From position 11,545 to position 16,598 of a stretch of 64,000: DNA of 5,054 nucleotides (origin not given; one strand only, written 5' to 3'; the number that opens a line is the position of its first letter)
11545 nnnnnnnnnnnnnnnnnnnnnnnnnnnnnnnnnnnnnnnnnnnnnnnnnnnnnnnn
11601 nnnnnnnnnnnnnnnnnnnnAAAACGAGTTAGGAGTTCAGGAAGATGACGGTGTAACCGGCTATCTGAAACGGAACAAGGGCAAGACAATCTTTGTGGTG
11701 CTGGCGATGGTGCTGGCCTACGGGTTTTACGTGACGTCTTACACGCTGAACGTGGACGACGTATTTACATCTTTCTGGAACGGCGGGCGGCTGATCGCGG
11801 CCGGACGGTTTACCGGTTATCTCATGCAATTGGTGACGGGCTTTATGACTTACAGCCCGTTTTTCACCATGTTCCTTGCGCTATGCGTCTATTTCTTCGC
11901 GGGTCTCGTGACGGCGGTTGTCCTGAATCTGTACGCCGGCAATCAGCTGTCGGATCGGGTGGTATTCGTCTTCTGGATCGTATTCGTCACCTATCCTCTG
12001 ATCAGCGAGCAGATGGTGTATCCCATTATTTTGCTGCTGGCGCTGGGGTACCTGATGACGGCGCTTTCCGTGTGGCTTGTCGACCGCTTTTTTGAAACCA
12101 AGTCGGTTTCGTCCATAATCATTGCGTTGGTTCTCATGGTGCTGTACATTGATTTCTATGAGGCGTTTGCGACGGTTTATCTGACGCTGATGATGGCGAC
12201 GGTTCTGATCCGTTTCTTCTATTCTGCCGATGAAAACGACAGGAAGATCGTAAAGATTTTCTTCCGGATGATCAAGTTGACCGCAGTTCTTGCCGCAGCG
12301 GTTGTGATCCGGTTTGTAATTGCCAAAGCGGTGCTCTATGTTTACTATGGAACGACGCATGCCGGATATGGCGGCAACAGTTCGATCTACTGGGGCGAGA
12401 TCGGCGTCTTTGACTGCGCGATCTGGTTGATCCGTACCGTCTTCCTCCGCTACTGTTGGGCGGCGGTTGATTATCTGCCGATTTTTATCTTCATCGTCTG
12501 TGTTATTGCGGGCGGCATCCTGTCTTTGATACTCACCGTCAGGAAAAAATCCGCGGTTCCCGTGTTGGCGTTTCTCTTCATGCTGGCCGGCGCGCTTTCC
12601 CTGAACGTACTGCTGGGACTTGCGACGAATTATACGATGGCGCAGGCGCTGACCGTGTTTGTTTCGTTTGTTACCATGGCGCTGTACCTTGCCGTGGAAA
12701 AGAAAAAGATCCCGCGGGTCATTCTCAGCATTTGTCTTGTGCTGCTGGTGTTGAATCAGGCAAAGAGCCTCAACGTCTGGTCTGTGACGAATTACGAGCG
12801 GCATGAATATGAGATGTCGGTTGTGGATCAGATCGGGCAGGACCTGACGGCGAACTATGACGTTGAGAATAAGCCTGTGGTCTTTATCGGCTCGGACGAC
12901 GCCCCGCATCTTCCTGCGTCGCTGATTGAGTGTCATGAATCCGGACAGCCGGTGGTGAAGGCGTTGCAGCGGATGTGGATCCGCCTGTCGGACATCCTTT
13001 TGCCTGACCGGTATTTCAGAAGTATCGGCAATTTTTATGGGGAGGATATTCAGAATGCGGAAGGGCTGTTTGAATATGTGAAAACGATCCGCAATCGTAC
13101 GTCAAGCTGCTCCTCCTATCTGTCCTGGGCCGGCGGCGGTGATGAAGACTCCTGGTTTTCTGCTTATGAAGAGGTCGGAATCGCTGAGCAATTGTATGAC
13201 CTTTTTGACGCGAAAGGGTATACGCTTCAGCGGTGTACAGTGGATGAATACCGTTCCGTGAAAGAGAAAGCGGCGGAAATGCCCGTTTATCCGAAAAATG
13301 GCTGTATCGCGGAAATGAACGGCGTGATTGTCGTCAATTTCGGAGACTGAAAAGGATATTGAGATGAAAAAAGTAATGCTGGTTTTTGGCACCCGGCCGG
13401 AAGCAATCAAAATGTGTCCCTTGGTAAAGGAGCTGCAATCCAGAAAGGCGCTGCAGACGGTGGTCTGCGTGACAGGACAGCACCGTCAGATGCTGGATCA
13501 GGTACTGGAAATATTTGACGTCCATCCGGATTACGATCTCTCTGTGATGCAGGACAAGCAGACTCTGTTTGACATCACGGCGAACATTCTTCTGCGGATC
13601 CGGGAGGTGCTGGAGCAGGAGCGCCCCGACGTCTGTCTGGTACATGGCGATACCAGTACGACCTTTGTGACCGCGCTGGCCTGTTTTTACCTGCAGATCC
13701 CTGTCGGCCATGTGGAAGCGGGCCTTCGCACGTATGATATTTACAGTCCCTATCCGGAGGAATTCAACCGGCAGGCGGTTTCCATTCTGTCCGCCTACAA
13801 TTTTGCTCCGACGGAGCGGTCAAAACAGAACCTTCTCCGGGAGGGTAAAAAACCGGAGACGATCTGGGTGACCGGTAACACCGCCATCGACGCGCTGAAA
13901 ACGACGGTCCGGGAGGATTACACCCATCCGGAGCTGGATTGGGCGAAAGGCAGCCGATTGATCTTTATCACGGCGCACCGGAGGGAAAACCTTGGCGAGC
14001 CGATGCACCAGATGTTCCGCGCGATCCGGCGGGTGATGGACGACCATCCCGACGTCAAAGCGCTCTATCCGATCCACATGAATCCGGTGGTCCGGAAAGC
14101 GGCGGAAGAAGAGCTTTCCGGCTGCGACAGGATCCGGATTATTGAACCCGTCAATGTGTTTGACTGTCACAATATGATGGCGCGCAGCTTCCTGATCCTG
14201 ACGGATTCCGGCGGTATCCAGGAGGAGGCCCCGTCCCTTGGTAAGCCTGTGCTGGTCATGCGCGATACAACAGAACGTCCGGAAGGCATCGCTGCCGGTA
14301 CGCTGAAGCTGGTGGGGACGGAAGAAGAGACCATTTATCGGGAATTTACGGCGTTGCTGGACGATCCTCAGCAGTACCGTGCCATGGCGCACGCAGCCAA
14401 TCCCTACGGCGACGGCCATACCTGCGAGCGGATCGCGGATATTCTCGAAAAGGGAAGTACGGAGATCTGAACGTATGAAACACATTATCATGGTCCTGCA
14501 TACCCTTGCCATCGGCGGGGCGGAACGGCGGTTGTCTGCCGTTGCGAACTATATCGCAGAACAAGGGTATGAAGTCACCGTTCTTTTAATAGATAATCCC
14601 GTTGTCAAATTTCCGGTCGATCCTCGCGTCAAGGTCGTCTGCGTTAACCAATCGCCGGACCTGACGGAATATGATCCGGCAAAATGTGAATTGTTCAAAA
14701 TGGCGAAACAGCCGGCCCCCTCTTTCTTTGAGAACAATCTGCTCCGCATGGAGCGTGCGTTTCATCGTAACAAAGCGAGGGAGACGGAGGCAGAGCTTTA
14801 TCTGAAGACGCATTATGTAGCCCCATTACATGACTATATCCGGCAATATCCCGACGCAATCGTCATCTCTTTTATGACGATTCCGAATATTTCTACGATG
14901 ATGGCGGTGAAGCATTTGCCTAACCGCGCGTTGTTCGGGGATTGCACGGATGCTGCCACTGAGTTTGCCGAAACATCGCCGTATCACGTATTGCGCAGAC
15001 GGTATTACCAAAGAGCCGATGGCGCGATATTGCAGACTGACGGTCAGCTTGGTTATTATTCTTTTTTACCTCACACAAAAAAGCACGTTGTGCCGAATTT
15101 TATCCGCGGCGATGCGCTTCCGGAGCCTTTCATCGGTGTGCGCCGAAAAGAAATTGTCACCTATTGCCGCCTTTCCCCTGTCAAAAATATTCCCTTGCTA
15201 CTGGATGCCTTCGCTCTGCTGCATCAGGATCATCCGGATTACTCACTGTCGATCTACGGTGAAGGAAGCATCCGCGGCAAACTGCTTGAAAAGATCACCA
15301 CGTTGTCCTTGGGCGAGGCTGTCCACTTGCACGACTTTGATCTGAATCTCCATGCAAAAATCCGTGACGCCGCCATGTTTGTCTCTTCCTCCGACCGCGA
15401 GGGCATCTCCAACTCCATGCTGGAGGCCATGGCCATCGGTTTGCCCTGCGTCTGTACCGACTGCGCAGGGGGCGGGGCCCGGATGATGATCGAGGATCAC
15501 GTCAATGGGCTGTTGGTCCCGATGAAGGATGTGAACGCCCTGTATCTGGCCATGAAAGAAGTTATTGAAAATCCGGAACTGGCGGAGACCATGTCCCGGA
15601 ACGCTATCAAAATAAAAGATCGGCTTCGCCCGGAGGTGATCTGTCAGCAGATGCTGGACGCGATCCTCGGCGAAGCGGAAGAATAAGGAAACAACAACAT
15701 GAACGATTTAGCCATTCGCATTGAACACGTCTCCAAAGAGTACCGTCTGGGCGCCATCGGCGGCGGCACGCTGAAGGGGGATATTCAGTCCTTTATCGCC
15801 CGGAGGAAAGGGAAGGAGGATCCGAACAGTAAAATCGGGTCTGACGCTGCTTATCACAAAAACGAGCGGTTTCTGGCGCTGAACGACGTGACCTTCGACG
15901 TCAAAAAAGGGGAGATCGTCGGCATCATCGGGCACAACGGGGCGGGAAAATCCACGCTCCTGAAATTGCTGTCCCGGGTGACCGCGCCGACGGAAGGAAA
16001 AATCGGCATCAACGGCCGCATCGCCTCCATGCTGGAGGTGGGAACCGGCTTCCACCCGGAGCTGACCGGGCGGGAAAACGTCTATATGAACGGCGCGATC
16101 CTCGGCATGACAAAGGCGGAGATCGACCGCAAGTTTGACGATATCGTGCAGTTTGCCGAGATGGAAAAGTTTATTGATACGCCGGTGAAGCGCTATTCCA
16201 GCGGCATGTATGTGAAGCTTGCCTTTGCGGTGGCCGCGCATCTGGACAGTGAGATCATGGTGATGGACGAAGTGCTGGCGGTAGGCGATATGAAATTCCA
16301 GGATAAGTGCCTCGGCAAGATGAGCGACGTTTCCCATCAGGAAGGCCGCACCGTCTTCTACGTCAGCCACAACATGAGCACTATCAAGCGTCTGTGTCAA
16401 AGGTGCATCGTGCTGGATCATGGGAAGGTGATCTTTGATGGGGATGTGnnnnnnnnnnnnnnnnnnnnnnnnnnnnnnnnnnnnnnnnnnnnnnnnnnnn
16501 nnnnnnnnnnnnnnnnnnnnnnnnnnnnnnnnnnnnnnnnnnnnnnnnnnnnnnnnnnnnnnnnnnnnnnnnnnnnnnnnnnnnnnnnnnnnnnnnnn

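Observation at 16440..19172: Compositional break inside the Wzt/TagH-like gene: low-GC module covering the ATPase C-terminal domain plus two ATP-grasp genes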

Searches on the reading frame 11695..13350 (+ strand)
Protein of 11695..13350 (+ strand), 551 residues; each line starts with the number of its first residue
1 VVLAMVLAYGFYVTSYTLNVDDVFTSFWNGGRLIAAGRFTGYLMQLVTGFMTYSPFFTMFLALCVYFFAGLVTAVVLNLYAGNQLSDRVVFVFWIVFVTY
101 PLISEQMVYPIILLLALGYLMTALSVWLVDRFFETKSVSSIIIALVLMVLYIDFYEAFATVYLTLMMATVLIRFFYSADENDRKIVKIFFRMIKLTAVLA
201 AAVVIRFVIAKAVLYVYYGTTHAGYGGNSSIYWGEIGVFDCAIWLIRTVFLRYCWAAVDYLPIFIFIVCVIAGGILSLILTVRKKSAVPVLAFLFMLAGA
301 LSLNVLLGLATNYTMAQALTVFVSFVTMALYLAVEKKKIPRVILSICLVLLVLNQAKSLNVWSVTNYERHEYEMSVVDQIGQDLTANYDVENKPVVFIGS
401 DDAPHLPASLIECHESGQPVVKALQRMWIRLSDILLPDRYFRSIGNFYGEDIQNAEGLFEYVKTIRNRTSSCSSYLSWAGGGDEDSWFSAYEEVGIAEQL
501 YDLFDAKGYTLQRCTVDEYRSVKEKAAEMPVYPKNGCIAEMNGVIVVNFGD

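Call 5: search_protein_families(library=pfam, proteins=[window:11695-13350:+], max_evalue=0.01)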
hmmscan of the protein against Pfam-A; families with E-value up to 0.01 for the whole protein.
window:11695-13350:+ (551 aa): 1 family
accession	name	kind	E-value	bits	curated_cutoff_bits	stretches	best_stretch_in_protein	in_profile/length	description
PF14264.12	Glucos_trans_II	-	1.2e-21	77.7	30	1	10-328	1-314/317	Glucosyl transferase GtrII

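Call 6: search_protein_families(library=ncbifam, proteins=[window:11695-13350:+], max_evalue=0.01)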
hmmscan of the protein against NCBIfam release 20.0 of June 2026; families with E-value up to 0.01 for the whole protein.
window:11695-13350:+ (551 aa): 0 families

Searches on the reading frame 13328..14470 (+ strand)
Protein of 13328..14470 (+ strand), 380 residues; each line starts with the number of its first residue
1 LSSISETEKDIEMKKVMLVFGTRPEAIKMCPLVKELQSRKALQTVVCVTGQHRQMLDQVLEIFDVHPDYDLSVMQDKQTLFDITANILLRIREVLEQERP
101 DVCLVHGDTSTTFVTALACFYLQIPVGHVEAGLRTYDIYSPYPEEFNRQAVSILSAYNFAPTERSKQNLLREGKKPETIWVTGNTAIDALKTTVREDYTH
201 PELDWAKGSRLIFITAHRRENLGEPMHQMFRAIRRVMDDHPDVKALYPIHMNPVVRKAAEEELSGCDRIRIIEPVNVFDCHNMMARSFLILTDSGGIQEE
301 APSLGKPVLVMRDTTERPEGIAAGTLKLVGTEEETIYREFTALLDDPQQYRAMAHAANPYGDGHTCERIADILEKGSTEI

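Call 5: search_protein_families(library=pfam, proteins=[window:13328-14470:+], max_evalue=0.01)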
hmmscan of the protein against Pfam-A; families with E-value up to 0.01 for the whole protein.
window:13328-14470:+ (380 aa): 2 families
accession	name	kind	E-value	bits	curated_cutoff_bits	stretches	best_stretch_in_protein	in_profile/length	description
PF02350.25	Epimerase_2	-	1.6e-120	402.6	30.6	1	34-374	1-347/347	UDP-N-acetylglucosamine 2-epimerase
PF00702.32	Hydrolase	-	0.00037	21.4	26.4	1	29-109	103-180/191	haloacid dehalogenase-like hydrolase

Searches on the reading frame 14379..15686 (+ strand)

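Call 5: search_protein_families(library=pfam, proteins=[window:14379-15686:+], max_evalue=0.01)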
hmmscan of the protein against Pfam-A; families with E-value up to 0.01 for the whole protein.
window:14379-15686:+ (435 aa): 4 families
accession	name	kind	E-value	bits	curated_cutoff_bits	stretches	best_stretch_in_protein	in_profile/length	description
PF00534.26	Glycos_transf_1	-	1.7e-29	103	26.4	1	255-411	14-171/172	Glycosyl transferases group 1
PF13692.12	Glyco_trans_1_4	-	3e-27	96.1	27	1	257-398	2-142/142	Glycosyl transferases group 1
PF20706.3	GT4-conflict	-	0.00036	20.1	26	1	255-398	196-357/385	Family 4 Glycosyltransferase in conflict systems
PF13579.12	Glyco_trans_4_4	-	0.0006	20.6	29.7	1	46-240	1-157/158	Glycosyl transferase 4-like domain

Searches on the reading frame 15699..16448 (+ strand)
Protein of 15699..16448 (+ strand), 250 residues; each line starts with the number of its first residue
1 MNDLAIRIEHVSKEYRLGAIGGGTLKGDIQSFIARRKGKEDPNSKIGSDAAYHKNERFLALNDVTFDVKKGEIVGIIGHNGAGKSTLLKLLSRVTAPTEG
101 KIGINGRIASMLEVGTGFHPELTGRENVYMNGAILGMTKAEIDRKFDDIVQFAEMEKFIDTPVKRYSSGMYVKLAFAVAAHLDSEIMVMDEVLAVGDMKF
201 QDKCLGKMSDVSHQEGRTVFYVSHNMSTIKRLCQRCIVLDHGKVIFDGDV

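Call 16: find_related_loci(query=window:15699-16448:+, collection=genome_contigs, flank=7000)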
Query window:15699-16448:+ (250 aa) in genome_contigs; peptide patterns used: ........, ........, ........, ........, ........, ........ (x = any residue, [..] = any of these).
115 stretches matched a pattern; 61 encode a relative of the query (tblastn E <= 1e-3); 61 distinct loci.
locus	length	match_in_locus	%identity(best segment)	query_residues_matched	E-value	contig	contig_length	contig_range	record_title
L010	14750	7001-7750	96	1-250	9e-162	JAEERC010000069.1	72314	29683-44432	MAG: Clostridiaceae bacterium isolate Tb.RUG.35 k141_11945464_flag=0_multi=14.9961_len=72314, whole genome shotgun seque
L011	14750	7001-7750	94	1-250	4e-161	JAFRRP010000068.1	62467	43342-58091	MAG: Clostridia bacterium isolate RGIG2737 Goat_Omasum-4__c539766, whole genome shotgun sequence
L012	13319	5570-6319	95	1-250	3e-161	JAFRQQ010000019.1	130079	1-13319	MAG: Clostridia bacterium isolate RGIG2712 Goat_Omasum-4__c334232, whole genome shotgun sequence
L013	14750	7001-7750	94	1-250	1e-159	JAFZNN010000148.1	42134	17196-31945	MAG: Clostridia bacterium isolate RGIG7928 Water_buffalos_Rumen-1__c658273, whole genome shotgun sequence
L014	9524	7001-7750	94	1-250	3e-159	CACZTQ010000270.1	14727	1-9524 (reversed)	MAG: Ruminococcaceae bacterium isolate RUG12932 genome assembly, contig: RUG12932_asm_270, whole genome shotgun sequence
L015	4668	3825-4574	93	1-250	2e-161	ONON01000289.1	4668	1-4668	uncultured Clostridiales bacterium isolate RUG491 genome assembly, contig: k87_69123643, whole genome shotgun sequence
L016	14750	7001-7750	93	1-250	4e-158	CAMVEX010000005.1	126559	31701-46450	MAG TPA_asm: uncultured Clostridia bacterium isolate SRR8387716_bin.111_metaWRAP_v1.3_MAG genome assembly, contig: ERZ14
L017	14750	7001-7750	92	1-250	2e-157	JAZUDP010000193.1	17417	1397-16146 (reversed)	MAG: Acutalibacteraceae bacterium isolate T1900045308_TH20190078.MAGScoT_cleanbin_000037 SGB_6199_k141_2235729, whole ge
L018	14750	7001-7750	89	1-250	2e-153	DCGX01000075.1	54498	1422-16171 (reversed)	MAG TPA_asm: Ruminococcaceae bacterium UBA1767 UBA1767_contig_9025, whole genome shotgun sequence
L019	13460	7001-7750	85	1-250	7e-147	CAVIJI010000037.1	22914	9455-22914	bacterium isolate H07634-L1_cleanbin_000011 genome assembly, contig: Spades_H07634-L1_contig_1606, whole genome shotgun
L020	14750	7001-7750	84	1-250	1e-145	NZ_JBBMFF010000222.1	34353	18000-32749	Faecousia intestinalis strain CLA-AA-H192 CLAAAH192_contig_425_length_34353, whole genome shotgun sequence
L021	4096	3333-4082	85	1-250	4e-149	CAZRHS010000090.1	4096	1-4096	MAG TPA_asm: uncultured Clostridium sp. isolate binchicken_co354_282 genome assembly, contig: NODE_25207_length_4096_cov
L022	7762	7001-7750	86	1-250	3e-145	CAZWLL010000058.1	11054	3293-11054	MAG TPA_asm: uncultured Ruminococcus sp. isolate binchicken_co323_410 genome assembly, contig: NODE_6652_length_11054_co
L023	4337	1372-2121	84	1-250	8e-148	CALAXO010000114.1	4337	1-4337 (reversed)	MAG TPA_asm: uncultured Clostridia bacterium isolate SRR1747021_bin.129_CONCOCT_v1.1_MAG genome assembly, contig: ERZ808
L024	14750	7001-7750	85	1-250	7e-145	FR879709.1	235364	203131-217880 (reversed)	Clostridium sp. CAG:138 genomic scaffold, scf78, whole genome shotgun sequence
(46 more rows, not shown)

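Call 20: search_protein_families(library=pfam, proteins=[L010:9818-11086:+, L011:9772-10740:+, L011:10759-11805:+, L012:8391-9365:+, L016:9253-10320:+, L017:8239-10107:+, L019:8289-9347:+, L019:9356-10342:+, L020:8282-10594:+], max_evalue=0.01)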
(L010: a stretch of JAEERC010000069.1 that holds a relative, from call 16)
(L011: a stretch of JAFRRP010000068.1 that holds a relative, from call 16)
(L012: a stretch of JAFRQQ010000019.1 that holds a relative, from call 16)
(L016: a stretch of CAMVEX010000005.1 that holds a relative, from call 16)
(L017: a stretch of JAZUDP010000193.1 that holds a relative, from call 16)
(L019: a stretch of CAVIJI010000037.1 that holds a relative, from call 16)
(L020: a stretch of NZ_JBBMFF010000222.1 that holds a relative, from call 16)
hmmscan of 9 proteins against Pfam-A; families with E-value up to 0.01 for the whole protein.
L010:9818-11086:+ (422 aa): 1 family
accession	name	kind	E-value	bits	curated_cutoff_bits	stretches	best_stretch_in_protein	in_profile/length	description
PF00202.27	Aminotran_3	-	8.2e-68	229.4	30.5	1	19-412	8-401/403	Aminotransferase class-III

L011:9772-10740:+ (322 aa): 2 families
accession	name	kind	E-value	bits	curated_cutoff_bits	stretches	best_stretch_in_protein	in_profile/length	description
PF00483.29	NTP_transferase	-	3.1e-69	233.7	21.2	1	30-268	1-243/245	Nucleotidyl transferase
PF12804.13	NTP_transf_3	-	2.7e-08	34.6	27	1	31-156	1-115/160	MobA-like NTP transferase domain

L011:10759-11805:+ (348 aa): 6 families
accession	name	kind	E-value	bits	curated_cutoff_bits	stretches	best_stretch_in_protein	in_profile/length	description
PF16363.11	GDP_Man_Dehyd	-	2.8e-87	293.7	27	1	6-310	1-331/332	GDP-mannose 4,6 dehydratase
PF01370.27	Epimerase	-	3.7e-71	239.8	20.9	1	5-247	1-240/240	NAD dependent epimerase/dehydratase family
PF02719.21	Polysacc_synt_2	-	9.9e-15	54.9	20.2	1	5-129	1-130/293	Polysaccharide biosynthesis protein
PF01073.25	3Beta_HSD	-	1.8e-13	50.6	22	1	6-230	1-224/280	3-beta hydroxysteroid dehydrogenase/isomerase family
PF07993.18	NAD_binding_4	-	5.1e-12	45.9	20.1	1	76-184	88-206/258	Male sterility protein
PF04321.23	RmlD_sub_bind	-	1.1e-11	44.8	27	1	3-167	1-137/287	RmlD substrate binding domain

L012:8391-9365:+ (324 aa): 2 families
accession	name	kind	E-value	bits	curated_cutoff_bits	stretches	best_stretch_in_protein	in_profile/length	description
PF18025.7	FucT_N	-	3e-32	111.3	27.2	1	11-96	1-86/91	Alpha-(1,3)-fucosyltransferase FucT N-terminal domain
PF00852.26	Glyco_transf_10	-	3.3e-18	66.4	23.9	1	119-249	2-134/182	Glycosyltransferase family 10 (fucosyltransferase) C-term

L016:9253-10320:+ (355 aa): 1 family
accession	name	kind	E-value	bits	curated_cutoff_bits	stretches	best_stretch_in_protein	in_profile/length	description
PF13480.13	Acetyltransf_6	-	3.3e-07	31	22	1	255-326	73-142/143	Acetyltransferase (GNAT) domain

L017:8239-10107:+ (622 aa): 2 families
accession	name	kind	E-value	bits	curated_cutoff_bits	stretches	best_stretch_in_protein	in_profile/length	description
PF00702.32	Hydrolase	-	0.0015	19.4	26.4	0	51-123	104-181/191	haloacid dehalogenase-like hydrolase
PF13419.12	HAD_2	-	0.007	16.9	23.8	0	48-129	82-168/178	Haloacid dehalogenase-like hydrolase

L019:8289-9347:+ (352 aa): 1 family
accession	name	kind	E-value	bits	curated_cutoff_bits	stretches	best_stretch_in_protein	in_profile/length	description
PF04230.19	PS_pyruv_trans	-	1.7e-30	107.3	25.3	1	51-291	1-279/280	Polysaccharide pyruvyl transferase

L019:9356-10342:+ (328 aa): 3 families
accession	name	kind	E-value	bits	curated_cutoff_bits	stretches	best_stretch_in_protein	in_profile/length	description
PF00535.33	Glycos_transf_2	-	5e-41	140.9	23.3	1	5-134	1-131/168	Glycosyl transferase family 2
PF13641.12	Glyco_tranf_2_3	-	3.6e-15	57.1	27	1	2-106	1-111/230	Glycosyltransferase like family 2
PF10111.15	Glyco_tranf_2_2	-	7e-11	42.6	27.3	1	5-103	1-103/276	Glycosyltransferase like family 2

L020:8282-10594:+ (770 aa): 14 families
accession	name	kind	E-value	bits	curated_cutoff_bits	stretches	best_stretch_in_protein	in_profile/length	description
PF04230.19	PS_pyruv_trans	-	9.6e-32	111.4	25.3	1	13-305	1-277/280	Polysaccharide pyruvyl transferase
PF04432.18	FrhB_FdhB_C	-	2.7e-15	57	23.3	1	535-693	3-141/150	Coenzyme F420 hydrogenase/dehydrogenase, beta subunit C terminus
PF12838.12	Fer4_7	-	9.5e-09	36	27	1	390-437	2-51/52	4Fe-4S dicluster domain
PF14697.11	Fer4_21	-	1e-08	35.6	35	2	374-407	27-59/59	4Fe-4S dicluster domain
PF13237.11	Fer4_10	-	5.3e-08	33.1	25.5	2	418-442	3-31/53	4Fe-4S dicluster domain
PF00037.32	Fer4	-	6.3e-08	32.6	21.1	1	388-406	6-24/24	4Fe-4S binding domain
PF04422.18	FrhB_FdhB_N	-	4.6e-06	27.1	22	1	450-525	1-78/78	Coenzyme F420 hydrogenase/dehydrogenase, beta subunit N-term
PF13534.11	Fer4_17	-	2e-05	25.5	22.2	1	373-402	29-58/61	4Fe-4S dicluster domain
PF13187.11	Fer4_9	-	2.6e-05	24.6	27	1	390-436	2-49/52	4Fe-4S dicluster domain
PF13183.11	Fer4_8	-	5.1e-05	24.2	27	0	422-450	3-31/68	4Fe-4S dicluster domain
PF17179.9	Fer4_22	-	8.8e-05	23.7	27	0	382-402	73-93/95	4Fe-4S dicluster domain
PF12837.12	Fer4_6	-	9.9e-05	22.6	25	0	423-437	8-22/24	4Fe-4S binding domain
PF13484.11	Fer4_16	-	0.00017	22.7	30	0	390-408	2-20/66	4Fe-4S double cluster binding domain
PF25160.1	LdpA_Fe-S-bd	-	0.00091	19.4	27.6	1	386-407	24-45/49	LdpA Fe-S cluster-binding domain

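Call 49: find_related_loci(query=window:15699-16448:+, collection=metagenome_contigs, flank=7000)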
Query window:15699-16448:+ (250 aa) in metagenome_contigs; peptide patterns used: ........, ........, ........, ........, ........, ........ (x = any residue, [..] = any of these).
207 stretches matched a pattern; 133 encode a relative of the query (tblastn E <= 1e-3); the best 80 are kept; 80 distinct loci.
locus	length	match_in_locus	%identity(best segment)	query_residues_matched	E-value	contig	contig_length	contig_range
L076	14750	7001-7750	96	1-250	1e-161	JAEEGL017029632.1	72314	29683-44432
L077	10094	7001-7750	94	1-250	2e-159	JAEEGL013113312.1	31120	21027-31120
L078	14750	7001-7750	93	1-250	5e-158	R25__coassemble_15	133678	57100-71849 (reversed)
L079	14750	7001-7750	85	1-250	2e-146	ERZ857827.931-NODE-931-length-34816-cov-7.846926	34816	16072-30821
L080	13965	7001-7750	85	1-250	2e-146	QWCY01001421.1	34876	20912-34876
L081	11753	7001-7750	85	1-250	8e-146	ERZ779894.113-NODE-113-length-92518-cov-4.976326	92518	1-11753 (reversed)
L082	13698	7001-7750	85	1-250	8e-146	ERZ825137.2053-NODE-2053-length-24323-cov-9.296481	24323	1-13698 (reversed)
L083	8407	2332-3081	85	1-250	9e-146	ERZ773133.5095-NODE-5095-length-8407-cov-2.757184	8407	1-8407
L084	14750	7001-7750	85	1-250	9e-146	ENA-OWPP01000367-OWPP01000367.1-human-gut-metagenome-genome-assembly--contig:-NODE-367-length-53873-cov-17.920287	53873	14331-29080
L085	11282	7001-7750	85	1-250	9e-146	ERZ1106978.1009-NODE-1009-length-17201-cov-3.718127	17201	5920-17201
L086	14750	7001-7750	84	1-250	6e-146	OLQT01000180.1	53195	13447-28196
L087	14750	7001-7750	85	1-250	8e-146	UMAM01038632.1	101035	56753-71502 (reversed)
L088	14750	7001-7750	85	1-250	8e-146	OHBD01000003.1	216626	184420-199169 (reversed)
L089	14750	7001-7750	85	1-250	9e-146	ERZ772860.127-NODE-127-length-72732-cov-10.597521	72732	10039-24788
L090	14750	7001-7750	84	1-250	2e-145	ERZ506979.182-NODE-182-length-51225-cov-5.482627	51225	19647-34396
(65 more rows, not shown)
